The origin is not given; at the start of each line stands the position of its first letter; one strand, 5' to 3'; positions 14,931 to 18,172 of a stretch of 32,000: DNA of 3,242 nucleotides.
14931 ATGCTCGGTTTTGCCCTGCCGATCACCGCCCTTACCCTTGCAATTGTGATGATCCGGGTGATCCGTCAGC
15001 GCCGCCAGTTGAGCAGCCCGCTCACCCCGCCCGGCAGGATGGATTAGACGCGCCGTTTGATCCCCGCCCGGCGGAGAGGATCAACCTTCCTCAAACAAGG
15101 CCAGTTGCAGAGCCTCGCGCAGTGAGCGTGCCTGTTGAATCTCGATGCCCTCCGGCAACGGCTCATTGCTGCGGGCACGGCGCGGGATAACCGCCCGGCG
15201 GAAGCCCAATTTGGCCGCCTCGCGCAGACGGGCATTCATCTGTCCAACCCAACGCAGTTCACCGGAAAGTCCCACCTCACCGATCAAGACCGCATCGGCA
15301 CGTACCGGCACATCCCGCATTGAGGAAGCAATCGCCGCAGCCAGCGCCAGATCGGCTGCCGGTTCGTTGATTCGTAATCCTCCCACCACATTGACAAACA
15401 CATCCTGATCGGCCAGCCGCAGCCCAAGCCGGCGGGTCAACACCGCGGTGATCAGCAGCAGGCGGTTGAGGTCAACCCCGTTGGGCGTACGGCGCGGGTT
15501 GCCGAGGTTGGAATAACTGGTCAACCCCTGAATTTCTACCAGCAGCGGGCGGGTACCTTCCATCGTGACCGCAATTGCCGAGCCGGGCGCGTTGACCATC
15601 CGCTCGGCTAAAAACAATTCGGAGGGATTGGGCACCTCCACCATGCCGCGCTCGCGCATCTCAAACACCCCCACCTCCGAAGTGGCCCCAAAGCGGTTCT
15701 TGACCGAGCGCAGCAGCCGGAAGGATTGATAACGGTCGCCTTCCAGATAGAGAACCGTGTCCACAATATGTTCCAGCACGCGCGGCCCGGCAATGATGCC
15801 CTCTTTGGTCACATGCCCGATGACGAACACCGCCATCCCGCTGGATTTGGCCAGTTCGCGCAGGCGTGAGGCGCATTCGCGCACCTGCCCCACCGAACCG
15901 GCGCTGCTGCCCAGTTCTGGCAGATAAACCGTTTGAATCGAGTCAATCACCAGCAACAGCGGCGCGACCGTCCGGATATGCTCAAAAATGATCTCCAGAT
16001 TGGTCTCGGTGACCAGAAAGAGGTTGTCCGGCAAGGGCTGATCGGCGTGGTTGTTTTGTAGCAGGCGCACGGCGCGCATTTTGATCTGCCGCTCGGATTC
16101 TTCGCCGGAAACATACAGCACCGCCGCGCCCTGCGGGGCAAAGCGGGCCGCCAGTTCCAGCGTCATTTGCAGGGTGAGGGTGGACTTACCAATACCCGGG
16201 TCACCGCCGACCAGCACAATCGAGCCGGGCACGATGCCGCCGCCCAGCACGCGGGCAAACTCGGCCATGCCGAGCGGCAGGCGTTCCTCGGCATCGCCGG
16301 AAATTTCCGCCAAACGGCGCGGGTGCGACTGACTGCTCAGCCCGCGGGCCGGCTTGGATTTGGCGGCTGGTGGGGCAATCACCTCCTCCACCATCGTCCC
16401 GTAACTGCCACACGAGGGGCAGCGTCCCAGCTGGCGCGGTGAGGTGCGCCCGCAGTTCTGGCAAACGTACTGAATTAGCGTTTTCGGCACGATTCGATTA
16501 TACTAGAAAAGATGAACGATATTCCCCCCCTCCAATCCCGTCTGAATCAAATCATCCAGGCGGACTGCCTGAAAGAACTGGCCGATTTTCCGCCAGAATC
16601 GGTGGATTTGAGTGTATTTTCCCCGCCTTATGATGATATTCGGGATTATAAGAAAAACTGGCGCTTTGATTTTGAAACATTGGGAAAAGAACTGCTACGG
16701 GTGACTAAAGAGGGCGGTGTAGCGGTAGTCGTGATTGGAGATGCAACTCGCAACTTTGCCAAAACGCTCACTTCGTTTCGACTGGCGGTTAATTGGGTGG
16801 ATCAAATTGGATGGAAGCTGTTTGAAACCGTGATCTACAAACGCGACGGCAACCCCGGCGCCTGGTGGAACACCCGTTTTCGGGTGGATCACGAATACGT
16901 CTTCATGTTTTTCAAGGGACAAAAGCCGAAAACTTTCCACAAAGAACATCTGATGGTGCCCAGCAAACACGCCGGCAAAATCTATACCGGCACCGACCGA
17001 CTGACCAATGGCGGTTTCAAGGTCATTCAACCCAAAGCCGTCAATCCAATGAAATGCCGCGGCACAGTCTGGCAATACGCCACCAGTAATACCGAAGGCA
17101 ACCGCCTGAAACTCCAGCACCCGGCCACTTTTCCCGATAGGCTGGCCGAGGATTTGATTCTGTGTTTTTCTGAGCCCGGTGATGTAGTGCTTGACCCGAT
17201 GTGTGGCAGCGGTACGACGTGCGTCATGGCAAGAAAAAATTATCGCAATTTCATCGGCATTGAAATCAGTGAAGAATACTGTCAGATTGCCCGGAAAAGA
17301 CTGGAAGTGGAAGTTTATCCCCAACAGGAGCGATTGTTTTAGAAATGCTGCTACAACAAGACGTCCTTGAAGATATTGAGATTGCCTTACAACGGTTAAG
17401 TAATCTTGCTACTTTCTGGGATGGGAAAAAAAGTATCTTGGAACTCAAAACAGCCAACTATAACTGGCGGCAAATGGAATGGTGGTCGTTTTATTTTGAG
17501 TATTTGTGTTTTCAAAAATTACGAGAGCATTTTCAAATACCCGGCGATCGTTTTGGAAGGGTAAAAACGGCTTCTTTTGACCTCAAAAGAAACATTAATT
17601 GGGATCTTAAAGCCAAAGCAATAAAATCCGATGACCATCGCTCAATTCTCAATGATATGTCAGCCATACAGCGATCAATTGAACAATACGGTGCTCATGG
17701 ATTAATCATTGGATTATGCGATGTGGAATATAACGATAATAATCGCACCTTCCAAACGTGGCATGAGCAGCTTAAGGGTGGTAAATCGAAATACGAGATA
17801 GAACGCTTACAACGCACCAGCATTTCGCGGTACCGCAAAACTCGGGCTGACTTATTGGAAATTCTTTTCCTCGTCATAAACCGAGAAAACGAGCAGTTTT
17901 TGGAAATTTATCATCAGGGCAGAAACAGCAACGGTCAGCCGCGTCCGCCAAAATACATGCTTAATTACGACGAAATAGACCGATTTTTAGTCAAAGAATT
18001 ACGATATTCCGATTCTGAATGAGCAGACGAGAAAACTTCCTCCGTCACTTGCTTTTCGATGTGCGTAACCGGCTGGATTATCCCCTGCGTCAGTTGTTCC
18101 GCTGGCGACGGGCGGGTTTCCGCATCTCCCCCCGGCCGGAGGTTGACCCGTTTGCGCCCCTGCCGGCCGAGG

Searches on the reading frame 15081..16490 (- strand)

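Call 75: search_protein_families(library=pfam, proteins=[window:15081-16490:-], max_evalue=0.001)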
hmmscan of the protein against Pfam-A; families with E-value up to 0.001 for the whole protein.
window:15081-16490:- (469 aa): 9 families
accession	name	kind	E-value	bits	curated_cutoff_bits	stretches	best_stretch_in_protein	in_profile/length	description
PF13481.12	AAA_25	-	3.1e-18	66.5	27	1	82-231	25-194/195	AAA domain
PF06745.19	ATPase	-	5.2e-13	49.3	26.6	1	73-140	3-67/231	KaiC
PF18073.7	Zn_ribbon_LapB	-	3e-11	43.2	25.7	1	8-35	1-28/28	Rubredoxin metal binding domain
PF13541.12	ChlI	-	1.7e-09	38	27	1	355-437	36-119/121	Subunit ChlI of Mg-chelatase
PF05362.19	Lon_C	-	2.6e-07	30.9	21.1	1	363-464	95-202/205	Lon protease (S16) C-terminal proteolytic domain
PF03796.21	DnaB_C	-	5.7e-06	26.3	27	1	74-144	5-71/255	DnaB-like helicase C terminal domain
PF13401.12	AAA_22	-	4.4e-05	24.2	27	1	90-226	6-123/130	AAA domain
PF13191.12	AAA_16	-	0.00015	22.7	32.6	1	90-186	25-142/167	AAA ATPase domain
PF05729.18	NACHT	-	0.00059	20.1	26.7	1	91-185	2-90/167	NACHT domain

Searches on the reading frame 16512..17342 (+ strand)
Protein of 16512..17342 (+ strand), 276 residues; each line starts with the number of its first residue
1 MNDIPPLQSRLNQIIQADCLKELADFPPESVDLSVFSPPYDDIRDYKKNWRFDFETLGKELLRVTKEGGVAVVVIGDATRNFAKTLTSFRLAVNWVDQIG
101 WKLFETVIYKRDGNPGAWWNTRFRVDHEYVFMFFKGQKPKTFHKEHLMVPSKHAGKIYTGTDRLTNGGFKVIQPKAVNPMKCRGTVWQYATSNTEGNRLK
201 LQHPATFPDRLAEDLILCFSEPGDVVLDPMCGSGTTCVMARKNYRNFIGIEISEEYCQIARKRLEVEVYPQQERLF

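Call 75: search_protein_families(library=pfam, proteins=[window:16512-17342:+], max_evalue=0.001)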
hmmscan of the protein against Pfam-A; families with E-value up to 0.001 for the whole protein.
window:16512-17342:+ (276 aa): 6 families
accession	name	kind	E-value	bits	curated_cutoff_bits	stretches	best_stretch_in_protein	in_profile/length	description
PF01555.25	N6_N4_Mtase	-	5.5e-39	134.8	26.7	1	31-261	1-220/221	DNA methylase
PF01170.24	UPF0020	-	7e-08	32.8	22.3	1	201-250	6-56/197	RMKL-like, methyltransferase domain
PF09445.16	Methyltransf_15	-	9e-06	25.8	22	0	225-266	3-44/165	RNA cap guanine-N2 methyltransferase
PF13649.12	Methyltransf_25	-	9.9e-06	26.6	27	1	226-265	1-42/97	Methyltransferase domain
PF08241.18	Methyltransf_11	-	2.9e-05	25.1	21.2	0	227-266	1-40/95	Methyltransferase domain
PF13847.12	Methyltransf_31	-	2.9e-05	24.2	27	0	221-265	2-49/145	Methyltransferase domain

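Call 90: search_protein_families(library=padloc, proteins=[window:16512-17342:+], max_evalue=0.001)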
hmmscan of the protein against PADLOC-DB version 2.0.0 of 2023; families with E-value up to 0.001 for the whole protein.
window:16512-17342:+ (276 aa): 65 families (the best 25 are shown)
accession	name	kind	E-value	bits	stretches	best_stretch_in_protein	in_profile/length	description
PDLC03714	oMTase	-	7.4e-51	171.2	1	11-265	3-258/279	orphan methyltransferase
PDLC03353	MTase_II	-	1.1e-45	154.3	1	8-267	6-251/260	Type II methyltransferase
PDLC03387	MTase_II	-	7e-42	141.5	2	89-269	129-280/289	Type II methyltransferase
PDLC03371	MTase_II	-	9.4e-38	128.2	1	8-266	7-254/260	Type II methyltransferase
PDLC03299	MTase_II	-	3.4e-33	113.4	1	10-272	13-266/296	Type II methyltransferase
PDLC03350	MTase_II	-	9.5e-32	108.6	2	186-267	221-298/312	Type II methyltransferase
PDLC03216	MTase_II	-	1.8e-23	81.1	2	176-267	163-258/364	Type II methyltransferase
PDLC03230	MTase_II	-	2.6e-23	80.9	1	9-266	33-284/360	Type II methyltransferase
PDLC03738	oMTase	-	5.5e-21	72.7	1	200-268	201-270/376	orphan methyltransferase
PDLC03260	MTase_II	-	1.5e-20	71.4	2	200-267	243-310/349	Type II methyltransferase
PDLC03283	MTase_II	-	6.1e-20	69.7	2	203-265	210-272/352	Type II methyltransferase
PDLC03228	MTase_II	-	1.7e-19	68.5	1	195-267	139-208/227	Type II methyltransferase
PDLC03320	MTase_II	-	3.8e-19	67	1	13-266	34-276/289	Type II methyltransferase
PDLC03251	MTase_II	-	1.9e-18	64.7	1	11-265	4-267/282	Type II methyltransferase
PDLC03252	MTase_II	-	3.5e-18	64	1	177-264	271-353/365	Type II methyltransferase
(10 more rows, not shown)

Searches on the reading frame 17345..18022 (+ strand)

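Call 74: search_protein_families(library=pfam, proteins=[window:17345-18022:+], max_evalue=0.001)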
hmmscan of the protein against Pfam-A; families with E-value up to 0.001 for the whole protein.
window:17345-18022:+ (225 aa): 0 families

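Call 90: search_protein_families(library=padloc, proteins=[window:17345-18022:+], max_evalue=0.001)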
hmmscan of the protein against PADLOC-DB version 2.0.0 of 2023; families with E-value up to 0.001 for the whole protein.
window:17345-18022:+ (225 aa): 1 family
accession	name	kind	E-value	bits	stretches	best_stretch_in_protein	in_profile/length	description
PDLC03409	REase_II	-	0.00022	18.1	1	32-216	200-394/408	Type II restriction enzyme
